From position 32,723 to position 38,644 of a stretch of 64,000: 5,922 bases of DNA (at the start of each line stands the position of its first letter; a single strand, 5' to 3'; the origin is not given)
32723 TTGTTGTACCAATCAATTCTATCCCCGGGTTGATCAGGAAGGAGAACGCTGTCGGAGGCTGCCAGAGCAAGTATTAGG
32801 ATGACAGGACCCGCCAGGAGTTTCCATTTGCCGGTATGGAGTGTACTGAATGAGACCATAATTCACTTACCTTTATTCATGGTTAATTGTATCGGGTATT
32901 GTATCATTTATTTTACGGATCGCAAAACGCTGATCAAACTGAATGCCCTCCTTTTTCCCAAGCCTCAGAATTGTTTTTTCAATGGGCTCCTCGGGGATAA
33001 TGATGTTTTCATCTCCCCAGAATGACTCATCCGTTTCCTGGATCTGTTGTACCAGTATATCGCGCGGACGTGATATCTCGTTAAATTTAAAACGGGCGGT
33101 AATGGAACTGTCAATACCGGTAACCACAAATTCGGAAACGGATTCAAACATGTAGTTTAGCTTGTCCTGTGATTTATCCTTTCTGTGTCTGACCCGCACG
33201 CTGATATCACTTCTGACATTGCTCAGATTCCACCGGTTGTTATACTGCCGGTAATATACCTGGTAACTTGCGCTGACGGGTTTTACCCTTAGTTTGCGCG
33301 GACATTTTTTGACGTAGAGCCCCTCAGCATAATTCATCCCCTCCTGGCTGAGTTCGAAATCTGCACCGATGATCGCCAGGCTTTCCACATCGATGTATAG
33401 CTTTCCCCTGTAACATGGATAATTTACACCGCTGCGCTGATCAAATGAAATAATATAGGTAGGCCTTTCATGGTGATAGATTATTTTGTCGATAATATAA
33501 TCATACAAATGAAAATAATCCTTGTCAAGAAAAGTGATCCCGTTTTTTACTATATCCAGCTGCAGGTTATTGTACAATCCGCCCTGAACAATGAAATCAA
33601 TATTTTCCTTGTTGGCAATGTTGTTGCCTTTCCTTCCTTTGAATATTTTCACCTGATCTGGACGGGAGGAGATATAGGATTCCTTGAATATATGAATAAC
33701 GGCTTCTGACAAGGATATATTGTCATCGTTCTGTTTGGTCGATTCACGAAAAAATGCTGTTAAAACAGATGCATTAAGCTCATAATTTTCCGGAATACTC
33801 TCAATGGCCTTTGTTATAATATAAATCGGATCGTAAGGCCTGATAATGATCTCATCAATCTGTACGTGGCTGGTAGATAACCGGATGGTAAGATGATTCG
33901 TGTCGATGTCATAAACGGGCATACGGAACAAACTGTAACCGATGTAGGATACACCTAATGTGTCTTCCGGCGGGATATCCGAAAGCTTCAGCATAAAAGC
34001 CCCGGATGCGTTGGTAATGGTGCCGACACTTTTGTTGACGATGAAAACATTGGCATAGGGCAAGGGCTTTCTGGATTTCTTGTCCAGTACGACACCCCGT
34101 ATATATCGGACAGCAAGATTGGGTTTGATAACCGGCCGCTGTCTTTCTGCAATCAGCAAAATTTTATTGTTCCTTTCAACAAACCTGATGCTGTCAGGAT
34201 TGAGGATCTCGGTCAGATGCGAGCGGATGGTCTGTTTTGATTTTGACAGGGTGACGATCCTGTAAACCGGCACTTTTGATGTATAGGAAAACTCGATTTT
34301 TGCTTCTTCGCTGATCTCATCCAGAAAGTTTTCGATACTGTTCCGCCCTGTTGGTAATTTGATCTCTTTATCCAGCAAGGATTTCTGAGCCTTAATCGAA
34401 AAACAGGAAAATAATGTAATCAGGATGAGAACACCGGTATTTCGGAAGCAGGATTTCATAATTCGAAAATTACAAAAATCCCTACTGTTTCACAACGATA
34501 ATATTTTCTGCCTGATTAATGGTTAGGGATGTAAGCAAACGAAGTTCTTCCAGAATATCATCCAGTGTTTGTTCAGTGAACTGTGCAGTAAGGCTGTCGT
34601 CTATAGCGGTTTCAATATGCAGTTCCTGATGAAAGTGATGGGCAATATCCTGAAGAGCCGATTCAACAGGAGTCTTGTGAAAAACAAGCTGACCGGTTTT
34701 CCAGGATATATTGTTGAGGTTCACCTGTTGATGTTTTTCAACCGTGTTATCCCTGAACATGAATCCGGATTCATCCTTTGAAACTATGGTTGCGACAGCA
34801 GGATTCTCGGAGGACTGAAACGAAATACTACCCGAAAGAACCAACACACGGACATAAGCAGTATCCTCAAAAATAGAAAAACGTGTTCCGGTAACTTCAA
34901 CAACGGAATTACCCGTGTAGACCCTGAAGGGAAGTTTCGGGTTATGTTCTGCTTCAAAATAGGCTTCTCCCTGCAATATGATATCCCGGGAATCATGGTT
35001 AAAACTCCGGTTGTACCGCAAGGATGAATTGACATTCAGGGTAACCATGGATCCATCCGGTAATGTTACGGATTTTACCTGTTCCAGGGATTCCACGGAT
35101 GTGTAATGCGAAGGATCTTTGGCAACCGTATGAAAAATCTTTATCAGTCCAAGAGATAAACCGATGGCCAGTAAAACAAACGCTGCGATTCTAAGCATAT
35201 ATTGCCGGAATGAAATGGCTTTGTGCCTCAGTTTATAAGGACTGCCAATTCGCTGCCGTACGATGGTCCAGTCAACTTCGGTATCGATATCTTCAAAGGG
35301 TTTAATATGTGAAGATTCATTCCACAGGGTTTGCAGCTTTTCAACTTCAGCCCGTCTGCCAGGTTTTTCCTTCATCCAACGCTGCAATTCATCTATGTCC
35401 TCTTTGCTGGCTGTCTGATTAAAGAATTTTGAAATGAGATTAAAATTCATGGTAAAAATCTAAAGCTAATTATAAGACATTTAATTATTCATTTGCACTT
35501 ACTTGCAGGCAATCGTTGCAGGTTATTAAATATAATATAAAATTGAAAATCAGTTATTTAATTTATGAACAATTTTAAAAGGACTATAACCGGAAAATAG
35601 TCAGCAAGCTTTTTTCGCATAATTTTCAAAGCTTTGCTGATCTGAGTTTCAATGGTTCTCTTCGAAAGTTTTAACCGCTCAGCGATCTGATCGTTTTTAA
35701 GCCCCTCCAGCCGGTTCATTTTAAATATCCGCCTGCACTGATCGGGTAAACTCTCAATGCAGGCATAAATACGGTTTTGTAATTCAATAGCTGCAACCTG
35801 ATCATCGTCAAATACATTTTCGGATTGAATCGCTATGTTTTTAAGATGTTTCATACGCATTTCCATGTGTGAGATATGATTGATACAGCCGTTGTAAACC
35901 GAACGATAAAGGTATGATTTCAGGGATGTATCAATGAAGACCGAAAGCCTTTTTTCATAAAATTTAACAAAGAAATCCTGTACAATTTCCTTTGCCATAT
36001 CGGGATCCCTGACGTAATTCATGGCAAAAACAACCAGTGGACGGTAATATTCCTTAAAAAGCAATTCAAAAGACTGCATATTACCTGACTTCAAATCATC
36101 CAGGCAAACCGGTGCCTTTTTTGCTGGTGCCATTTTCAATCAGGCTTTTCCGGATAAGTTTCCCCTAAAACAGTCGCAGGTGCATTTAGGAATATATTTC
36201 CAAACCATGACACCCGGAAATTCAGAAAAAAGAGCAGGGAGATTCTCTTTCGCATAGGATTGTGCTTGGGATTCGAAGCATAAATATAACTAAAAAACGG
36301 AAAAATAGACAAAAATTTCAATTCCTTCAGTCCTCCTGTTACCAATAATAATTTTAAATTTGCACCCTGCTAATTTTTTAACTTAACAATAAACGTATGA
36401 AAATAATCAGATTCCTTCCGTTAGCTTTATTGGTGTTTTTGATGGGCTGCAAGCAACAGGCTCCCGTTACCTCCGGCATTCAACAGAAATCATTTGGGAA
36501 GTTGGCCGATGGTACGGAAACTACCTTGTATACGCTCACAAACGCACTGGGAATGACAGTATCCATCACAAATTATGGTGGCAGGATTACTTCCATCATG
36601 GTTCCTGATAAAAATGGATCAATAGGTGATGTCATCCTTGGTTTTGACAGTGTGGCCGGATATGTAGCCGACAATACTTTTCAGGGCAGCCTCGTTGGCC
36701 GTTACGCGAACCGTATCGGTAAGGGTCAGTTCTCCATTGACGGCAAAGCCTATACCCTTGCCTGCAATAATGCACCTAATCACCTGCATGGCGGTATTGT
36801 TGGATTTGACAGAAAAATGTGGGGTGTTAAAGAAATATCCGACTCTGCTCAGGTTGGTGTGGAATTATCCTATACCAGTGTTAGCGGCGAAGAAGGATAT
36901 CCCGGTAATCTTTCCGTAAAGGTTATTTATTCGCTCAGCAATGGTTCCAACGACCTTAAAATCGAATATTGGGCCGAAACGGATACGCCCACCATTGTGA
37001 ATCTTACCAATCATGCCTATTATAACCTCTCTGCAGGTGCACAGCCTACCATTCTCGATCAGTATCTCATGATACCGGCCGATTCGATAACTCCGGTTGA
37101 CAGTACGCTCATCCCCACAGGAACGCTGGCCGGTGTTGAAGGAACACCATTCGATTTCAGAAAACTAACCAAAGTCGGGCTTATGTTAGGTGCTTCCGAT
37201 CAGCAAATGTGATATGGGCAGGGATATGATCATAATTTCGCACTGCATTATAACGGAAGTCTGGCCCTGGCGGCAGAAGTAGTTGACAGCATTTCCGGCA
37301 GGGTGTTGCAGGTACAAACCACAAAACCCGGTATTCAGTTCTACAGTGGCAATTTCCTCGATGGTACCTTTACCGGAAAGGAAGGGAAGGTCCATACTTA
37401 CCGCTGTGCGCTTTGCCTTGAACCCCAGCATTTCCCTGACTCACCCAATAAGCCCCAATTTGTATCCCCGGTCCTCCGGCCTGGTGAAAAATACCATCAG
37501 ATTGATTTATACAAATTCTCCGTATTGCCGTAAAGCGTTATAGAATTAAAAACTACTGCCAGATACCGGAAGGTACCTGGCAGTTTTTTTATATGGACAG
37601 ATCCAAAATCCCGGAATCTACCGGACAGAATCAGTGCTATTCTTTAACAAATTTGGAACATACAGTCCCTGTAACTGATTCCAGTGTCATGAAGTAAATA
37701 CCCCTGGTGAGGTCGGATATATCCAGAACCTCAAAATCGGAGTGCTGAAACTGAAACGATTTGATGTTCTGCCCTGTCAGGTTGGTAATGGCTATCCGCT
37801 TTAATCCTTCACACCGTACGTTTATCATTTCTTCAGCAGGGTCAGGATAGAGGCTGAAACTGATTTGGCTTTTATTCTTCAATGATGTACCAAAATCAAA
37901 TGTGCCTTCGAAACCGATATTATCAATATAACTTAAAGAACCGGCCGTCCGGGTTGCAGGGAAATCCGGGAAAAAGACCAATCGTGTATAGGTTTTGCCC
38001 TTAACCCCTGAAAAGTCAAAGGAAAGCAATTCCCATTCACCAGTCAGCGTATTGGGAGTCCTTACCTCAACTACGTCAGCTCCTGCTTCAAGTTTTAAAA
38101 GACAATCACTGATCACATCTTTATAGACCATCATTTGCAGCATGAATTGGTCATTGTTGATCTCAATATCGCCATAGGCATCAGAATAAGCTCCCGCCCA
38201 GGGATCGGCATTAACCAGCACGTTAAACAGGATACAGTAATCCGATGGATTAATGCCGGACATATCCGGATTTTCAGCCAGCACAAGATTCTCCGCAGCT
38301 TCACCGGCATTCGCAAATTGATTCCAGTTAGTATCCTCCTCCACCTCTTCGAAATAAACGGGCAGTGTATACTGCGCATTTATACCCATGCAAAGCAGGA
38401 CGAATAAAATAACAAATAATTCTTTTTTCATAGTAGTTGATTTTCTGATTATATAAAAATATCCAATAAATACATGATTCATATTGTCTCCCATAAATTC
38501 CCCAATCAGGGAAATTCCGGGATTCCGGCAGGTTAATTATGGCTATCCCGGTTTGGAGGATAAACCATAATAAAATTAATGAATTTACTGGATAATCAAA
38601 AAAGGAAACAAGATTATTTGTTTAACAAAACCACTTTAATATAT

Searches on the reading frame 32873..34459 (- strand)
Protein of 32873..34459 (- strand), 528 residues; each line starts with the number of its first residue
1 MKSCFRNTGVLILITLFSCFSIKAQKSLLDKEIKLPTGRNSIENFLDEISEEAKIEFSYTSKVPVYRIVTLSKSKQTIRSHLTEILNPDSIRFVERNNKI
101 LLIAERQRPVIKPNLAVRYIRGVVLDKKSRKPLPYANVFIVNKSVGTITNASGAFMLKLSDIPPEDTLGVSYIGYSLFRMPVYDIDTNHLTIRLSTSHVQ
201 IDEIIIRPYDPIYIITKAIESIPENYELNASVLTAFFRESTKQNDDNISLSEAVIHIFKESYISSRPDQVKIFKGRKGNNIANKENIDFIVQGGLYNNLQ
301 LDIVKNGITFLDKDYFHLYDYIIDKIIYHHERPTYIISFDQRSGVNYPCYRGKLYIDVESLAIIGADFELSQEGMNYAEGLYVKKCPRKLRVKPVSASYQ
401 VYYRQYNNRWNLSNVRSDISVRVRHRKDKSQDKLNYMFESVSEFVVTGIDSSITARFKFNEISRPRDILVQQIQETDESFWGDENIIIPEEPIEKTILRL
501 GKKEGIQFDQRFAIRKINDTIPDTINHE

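Call 36: search_protein_families(library=pfam, proteins=[window:32873-34459:-], max_evalue=0.00001)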
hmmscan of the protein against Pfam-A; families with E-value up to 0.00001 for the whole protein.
window:32873-34459:- (528 aa): 2 families
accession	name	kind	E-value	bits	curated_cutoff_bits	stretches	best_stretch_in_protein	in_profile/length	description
PF13715.12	CarbopepD_reg_2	-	2.3e-15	56.8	32.2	1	120-206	1-88/88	CarboxypepD_reg-like domain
PF13620.12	CarboxypepD_reg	-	9.2e-08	32.8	32.3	1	120-194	2-81/82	Carboxypeptidase regulatory-like domain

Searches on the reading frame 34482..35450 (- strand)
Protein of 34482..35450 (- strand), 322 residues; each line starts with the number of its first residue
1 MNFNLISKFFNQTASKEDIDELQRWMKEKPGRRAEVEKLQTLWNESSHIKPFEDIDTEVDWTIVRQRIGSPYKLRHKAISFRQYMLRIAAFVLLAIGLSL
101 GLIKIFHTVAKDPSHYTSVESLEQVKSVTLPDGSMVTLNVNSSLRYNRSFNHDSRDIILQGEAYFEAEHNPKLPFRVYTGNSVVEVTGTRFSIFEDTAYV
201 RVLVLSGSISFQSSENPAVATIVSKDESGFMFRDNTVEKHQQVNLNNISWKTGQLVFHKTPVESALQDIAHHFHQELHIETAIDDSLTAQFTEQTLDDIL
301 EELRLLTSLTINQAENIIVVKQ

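Call 36: search_protein_families(library=pfam, proteins=[window:34482-35450:-], max_evalue=0.00001)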
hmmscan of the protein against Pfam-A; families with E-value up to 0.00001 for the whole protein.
window:34482-35450:- (322 aa): 2 families
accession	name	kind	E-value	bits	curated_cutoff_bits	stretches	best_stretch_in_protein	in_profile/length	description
PF04773.18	FecR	-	2.3e-18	66.9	24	1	126-209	11-96/97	FecR protein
PF16344.10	FecR_C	-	1e-06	29.1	24.4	1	255-319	2-69/70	FecR, C-terminal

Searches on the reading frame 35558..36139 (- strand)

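Call 36: search_protein_families(library=pfam, proteins=[window:35558-36139:-], max_evalue=0.00001)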
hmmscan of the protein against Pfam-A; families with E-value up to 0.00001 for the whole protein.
window:35558-36139:- (193 aa): 4 families
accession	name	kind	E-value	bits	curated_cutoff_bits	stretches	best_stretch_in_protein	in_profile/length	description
PF08281.18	Sigma70_r4_2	-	9.5e-15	54.4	25.7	1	122-172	2-52/54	Sigma-70, region 4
PF07638.17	Sigma70_ECF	-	5.1e-08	33.5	21.1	0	110-178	116-179/185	ECF sigma factor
PF04542.20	Sigma70_r2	-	1e-07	32.1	24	1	27-89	1-65/71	Sigma-70 region 2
PF04545.22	Sigma70_r4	-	5.5e-06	26.2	24.1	1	127-176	1-50/50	Sigma-70, region 4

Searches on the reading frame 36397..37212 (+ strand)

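Call 36: search_protein_families(library=pfam, proteins=[window:36397-37212:+], max_evalue=0.00001)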
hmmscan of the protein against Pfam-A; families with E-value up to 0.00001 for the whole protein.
window:36397-37212:+ (271 aa): 1 family
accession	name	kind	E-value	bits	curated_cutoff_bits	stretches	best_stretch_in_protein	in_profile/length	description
PF01263.26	Aldose_epim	-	1.2e-61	209.1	27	1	44-261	2-209/299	Aldose 1-epimerase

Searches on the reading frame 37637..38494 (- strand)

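Call 36: search_protein_families(library=pfam, proteins=[window:37637-38494:-], max_evalue=0.00001)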
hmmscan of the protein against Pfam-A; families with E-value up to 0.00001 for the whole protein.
window:37637-38494:- (285 aa): 1 family
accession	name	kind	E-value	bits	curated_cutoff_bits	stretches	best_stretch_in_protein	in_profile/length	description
PF18962.6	Por_Secre_tail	-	3.7e-10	40.4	27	1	215-283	1-74/75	Secretion system C-terminal sorting domain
